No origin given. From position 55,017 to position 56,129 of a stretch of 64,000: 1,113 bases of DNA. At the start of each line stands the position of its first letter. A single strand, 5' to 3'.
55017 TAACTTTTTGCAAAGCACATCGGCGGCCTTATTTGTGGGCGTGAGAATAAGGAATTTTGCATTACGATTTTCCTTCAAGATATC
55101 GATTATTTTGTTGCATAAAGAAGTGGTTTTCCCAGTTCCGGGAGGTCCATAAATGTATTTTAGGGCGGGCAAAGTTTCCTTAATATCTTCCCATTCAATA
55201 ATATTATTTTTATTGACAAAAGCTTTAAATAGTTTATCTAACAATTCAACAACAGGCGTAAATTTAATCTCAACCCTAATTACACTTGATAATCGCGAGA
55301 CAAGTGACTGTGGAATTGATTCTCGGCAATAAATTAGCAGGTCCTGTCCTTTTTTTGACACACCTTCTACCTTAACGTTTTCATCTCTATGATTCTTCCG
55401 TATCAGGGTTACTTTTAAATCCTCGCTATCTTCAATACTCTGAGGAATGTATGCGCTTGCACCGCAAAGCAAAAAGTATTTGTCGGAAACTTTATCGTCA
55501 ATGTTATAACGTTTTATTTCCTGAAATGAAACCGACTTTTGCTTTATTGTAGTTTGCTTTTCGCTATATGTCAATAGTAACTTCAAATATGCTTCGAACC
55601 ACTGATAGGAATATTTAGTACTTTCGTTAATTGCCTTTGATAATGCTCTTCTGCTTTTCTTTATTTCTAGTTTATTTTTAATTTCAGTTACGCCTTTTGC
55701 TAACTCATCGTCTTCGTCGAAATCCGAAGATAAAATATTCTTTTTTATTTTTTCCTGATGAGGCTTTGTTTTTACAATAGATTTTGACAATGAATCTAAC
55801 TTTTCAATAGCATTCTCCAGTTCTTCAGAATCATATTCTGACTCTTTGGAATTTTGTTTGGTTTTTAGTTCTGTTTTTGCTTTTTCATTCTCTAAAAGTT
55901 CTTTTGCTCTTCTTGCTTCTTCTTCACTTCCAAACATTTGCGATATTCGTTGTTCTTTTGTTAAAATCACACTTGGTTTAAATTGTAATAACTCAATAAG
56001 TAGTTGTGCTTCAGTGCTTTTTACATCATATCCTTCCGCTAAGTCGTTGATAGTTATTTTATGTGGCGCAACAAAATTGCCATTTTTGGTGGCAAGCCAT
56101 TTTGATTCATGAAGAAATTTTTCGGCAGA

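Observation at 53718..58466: Single 1582-aa ORF fusing a sacsin/MORC-type GHKL ATPase to an Upf1-like SF1 helicase: candidate stand-alone defence or nucleic-acid surveillance protein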

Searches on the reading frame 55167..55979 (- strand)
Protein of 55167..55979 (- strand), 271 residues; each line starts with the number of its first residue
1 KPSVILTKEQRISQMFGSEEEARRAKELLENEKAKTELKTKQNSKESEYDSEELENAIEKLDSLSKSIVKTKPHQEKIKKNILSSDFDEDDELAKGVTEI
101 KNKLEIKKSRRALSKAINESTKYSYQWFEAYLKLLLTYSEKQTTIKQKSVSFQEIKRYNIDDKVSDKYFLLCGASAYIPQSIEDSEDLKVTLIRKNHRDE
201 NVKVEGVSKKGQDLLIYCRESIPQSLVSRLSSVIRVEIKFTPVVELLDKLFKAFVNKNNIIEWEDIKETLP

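Call 80: search_protein_families(library=padloc, proteins=[window:55170-55979:-], max_evalue=0.1)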
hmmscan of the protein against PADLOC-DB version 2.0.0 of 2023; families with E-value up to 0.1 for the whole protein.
window:55170-55979:- (270 aa): 0 families

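Call 86: search_protein_families(library=pfam, proteins=[window:55167-55979:-], max_evalue=5)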
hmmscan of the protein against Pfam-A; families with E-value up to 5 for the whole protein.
window:55167-55979:- (271 aa): 2 families
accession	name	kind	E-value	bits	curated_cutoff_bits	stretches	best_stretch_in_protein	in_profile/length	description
PF24492.1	HEAT_ECM29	-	0.029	14.9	27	1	57-150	35-128/160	Proteasome adapter and scaffold protein ECM29, HEAT-repeat domain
PF13094.11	CENP-Q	-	2.2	8.8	28.5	1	19-117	49-150/162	CENP-Q, a CENPA-CAD centromere complex subunit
